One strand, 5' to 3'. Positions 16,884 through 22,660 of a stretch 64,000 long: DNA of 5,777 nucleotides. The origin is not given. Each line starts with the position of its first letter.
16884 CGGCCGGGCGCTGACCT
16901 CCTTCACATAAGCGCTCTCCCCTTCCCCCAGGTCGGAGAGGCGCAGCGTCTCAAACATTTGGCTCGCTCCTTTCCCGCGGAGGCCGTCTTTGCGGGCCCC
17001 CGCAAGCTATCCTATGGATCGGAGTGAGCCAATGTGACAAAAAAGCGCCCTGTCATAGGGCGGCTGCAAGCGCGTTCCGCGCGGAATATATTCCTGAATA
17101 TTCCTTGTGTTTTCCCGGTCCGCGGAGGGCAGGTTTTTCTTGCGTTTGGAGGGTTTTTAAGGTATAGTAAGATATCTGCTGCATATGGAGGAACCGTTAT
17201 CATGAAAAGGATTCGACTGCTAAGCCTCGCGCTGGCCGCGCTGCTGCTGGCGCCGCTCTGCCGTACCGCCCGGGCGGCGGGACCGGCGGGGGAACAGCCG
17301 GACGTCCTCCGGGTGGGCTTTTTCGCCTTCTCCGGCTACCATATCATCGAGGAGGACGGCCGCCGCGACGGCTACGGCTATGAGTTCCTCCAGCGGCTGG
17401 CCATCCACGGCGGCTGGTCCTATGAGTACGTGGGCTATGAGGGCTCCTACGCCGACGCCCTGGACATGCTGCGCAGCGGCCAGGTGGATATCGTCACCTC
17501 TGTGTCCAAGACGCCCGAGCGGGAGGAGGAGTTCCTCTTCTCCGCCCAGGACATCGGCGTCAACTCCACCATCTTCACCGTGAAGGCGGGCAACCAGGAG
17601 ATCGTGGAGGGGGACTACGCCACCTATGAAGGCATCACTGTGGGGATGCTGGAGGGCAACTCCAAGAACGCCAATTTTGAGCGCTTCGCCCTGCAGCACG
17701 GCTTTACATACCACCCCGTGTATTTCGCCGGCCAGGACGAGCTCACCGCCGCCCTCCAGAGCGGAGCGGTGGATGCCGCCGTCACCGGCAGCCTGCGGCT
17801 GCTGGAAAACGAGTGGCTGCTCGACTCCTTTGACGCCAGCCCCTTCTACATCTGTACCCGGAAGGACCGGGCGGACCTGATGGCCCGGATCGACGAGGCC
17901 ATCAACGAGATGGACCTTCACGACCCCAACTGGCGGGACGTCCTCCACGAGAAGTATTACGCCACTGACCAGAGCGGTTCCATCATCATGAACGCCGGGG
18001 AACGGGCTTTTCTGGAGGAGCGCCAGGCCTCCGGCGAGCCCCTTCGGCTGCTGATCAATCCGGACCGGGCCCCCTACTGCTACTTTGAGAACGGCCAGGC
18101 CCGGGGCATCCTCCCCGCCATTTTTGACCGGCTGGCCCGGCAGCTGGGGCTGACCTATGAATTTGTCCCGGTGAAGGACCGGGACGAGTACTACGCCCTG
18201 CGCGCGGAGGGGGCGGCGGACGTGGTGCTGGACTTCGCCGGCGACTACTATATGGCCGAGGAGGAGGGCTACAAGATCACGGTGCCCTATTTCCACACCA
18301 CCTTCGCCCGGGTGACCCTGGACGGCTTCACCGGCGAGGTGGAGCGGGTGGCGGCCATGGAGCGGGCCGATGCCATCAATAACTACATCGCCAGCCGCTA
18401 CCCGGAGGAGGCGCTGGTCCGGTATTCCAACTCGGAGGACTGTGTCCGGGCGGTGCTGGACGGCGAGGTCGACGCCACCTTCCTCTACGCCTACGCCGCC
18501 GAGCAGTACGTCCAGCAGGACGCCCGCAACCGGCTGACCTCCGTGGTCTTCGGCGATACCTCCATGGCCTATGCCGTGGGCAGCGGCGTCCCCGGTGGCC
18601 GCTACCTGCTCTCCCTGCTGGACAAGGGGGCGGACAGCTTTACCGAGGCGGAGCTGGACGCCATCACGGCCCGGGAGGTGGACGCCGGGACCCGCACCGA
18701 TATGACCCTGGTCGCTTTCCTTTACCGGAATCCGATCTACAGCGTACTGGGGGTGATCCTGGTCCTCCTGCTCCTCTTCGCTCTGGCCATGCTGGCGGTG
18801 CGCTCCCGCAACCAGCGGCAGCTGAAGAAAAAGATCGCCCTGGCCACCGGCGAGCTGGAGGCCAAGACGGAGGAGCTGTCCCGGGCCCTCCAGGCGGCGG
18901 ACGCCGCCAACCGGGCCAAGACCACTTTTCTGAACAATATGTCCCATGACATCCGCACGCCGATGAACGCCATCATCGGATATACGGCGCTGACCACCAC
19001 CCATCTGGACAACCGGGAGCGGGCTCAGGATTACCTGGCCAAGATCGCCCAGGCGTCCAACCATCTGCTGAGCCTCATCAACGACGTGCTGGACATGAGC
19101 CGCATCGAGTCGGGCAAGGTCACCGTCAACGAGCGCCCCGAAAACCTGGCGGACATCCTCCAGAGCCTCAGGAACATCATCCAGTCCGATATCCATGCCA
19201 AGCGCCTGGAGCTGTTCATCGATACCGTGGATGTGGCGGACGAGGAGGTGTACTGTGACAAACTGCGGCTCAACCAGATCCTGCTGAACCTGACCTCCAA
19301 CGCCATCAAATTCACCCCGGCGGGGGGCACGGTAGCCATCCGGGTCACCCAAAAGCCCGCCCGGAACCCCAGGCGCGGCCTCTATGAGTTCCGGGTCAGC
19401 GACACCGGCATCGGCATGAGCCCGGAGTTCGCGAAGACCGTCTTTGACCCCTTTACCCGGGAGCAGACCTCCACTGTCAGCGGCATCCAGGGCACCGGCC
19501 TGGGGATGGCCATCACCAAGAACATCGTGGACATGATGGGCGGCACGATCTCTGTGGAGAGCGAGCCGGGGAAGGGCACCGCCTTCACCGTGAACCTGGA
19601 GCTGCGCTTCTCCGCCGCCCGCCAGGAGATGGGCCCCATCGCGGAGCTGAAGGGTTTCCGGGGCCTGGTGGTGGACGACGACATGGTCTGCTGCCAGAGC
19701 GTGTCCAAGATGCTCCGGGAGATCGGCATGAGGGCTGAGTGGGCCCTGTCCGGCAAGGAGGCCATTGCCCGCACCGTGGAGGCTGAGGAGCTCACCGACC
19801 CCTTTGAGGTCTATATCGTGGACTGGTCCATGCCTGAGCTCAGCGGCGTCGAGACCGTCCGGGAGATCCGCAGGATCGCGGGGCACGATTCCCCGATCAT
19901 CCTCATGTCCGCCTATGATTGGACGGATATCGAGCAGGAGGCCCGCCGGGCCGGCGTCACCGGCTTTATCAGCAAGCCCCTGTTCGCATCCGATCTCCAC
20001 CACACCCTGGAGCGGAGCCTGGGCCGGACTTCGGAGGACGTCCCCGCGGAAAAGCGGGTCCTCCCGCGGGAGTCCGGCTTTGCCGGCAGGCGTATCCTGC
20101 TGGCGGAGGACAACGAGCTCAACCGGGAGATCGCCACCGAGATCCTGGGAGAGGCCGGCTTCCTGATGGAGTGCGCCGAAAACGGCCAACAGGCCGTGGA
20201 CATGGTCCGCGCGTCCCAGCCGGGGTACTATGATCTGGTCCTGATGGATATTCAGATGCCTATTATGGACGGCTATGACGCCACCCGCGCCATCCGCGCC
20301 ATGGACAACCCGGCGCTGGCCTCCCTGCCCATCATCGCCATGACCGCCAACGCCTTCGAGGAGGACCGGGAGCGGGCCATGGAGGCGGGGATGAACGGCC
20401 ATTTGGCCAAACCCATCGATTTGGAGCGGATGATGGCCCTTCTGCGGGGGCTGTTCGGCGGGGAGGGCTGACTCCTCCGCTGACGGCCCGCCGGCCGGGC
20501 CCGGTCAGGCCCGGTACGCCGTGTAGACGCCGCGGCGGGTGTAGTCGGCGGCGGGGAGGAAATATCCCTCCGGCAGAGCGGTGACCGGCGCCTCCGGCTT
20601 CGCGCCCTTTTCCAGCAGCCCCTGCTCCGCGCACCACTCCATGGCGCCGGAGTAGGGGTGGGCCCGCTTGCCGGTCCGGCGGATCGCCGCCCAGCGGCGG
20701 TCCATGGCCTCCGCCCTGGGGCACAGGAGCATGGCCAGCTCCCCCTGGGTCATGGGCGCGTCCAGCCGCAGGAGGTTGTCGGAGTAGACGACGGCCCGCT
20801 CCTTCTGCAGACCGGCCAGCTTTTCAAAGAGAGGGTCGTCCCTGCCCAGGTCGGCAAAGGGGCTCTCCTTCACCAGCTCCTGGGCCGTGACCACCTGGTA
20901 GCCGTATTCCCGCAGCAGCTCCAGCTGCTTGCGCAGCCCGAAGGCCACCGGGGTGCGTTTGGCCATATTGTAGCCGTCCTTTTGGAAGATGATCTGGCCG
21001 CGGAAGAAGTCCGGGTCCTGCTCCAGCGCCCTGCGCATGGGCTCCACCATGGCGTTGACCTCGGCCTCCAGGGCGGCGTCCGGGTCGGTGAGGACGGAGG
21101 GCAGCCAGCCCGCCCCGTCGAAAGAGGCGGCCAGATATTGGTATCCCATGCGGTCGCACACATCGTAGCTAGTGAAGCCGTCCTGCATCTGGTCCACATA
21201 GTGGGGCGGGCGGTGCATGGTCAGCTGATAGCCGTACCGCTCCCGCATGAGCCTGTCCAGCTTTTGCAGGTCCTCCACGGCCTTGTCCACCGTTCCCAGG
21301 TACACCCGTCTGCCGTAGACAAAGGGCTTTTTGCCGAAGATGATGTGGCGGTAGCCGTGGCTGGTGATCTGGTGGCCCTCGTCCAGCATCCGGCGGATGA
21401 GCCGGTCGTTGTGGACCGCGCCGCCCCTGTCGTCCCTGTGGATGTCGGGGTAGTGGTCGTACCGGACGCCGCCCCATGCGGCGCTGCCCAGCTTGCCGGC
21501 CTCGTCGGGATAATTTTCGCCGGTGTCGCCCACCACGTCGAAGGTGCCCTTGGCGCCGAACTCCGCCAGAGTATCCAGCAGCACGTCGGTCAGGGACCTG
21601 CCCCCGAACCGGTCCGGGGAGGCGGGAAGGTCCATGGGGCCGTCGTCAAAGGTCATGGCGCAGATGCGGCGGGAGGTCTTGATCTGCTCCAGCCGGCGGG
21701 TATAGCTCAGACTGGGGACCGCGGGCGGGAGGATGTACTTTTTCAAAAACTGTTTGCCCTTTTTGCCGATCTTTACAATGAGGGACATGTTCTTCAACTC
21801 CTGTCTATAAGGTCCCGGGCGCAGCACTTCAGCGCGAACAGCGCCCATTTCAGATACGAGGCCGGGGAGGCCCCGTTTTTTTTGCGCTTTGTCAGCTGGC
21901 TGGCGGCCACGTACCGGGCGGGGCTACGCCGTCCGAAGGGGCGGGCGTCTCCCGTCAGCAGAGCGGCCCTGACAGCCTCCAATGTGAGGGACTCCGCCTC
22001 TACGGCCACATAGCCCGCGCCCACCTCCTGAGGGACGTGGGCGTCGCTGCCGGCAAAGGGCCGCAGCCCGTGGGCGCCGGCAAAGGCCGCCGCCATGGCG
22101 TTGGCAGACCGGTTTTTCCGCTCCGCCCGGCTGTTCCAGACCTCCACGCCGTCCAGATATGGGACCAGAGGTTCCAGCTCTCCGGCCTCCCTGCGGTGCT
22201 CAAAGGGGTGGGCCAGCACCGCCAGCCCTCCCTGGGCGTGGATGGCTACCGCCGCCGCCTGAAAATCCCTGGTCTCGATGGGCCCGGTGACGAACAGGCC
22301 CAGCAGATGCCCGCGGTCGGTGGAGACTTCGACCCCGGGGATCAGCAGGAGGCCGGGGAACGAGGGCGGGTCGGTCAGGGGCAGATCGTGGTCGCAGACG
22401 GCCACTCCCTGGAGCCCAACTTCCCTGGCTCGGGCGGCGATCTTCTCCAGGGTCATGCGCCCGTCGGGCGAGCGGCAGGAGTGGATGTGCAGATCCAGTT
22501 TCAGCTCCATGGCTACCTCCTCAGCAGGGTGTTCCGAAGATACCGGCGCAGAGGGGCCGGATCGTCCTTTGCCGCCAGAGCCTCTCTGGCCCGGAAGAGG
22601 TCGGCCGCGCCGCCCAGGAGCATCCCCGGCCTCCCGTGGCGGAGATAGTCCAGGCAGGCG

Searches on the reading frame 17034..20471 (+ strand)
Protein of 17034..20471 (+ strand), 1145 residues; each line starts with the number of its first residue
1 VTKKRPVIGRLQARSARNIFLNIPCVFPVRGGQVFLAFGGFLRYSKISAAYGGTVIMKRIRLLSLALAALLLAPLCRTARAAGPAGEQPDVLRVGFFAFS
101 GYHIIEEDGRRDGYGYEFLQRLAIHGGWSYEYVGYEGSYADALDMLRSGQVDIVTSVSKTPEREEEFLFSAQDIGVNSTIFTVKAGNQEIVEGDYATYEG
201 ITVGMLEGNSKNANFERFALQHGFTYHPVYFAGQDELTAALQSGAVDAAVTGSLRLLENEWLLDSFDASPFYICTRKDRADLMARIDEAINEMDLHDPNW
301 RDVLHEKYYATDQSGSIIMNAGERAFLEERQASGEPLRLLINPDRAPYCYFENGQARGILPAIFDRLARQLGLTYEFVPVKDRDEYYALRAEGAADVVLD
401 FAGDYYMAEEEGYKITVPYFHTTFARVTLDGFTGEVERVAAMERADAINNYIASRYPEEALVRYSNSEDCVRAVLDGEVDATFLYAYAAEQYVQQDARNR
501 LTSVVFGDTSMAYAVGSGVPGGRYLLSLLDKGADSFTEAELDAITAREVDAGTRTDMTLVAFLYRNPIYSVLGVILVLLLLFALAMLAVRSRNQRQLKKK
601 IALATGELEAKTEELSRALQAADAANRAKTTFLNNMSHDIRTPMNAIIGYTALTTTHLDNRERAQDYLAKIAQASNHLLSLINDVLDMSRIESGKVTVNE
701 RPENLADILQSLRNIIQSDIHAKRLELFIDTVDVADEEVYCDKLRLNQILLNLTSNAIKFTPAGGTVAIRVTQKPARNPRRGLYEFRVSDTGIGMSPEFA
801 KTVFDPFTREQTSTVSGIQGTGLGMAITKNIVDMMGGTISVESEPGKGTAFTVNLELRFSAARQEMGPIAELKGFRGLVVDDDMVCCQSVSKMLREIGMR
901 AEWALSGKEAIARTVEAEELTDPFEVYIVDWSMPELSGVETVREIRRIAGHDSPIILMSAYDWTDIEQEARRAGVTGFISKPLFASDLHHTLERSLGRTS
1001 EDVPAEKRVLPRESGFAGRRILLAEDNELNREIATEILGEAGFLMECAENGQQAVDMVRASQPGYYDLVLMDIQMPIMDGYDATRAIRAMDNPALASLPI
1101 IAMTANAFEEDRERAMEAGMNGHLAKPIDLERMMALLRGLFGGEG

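Call 76: search_protein_families(library=pfam, proteins=[window:17034-20471:+], max_evalue=0.000001)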
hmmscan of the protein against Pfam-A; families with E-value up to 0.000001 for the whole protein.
window:17034-20471:+ (1145 aa): 4 families
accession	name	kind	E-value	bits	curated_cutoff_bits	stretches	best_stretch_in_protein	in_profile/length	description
PF00072.30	Response_reg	-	1.6e-47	160.7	30.2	2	1021-1137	1-110/111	Response regulator receiver domain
PF02518.31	HATPase_c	-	4.4e-29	101.6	26.4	1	742-857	2-109/111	Histidine kinase-, DNA gyrase B-, and HSP90-like ATPase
PF00497.25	SBP_bac_3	-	2.9e-20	72.8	26.4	1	101-294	11-117/132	Bacterial extracellular solute-binding proteins, family 3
PF00512.31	HisKA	-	1.4e-19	70.3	26.9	1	628-694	1-66/66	His Kinase A (phospho-acceptor) domain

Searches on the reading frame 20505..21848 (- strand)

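Call 46: search_protein_families(library=pfam, proteins=[window:20505-21848:-], max_evalue=0.00001)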
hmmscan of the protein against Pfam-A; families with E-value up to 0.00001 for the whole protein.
window:20505-21848:- (447 aa): 1 family
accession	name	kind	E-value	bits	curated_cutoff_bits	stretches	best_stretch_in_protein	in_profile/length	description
PF01522.26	Polysacc_deac_1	-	4e-14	53.1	23.1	1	57-216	3-105/124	Polysaccharide deacetylase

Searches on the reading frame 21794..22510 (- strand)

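Call 76: search_protein_families(library=pfam, proteins=[window:21794-22510:-], max_evalue=0.000001)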
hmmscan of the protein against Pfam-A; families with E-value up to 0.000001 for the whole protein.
window:21794-22510:- (238 aa): 1 family
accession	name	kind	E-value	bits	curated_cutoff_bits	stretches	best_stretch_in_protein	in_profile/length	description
PF13263.12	PHP_C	-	8.1e-13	48.1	21.3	1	135-187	2-54/56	PHP-associated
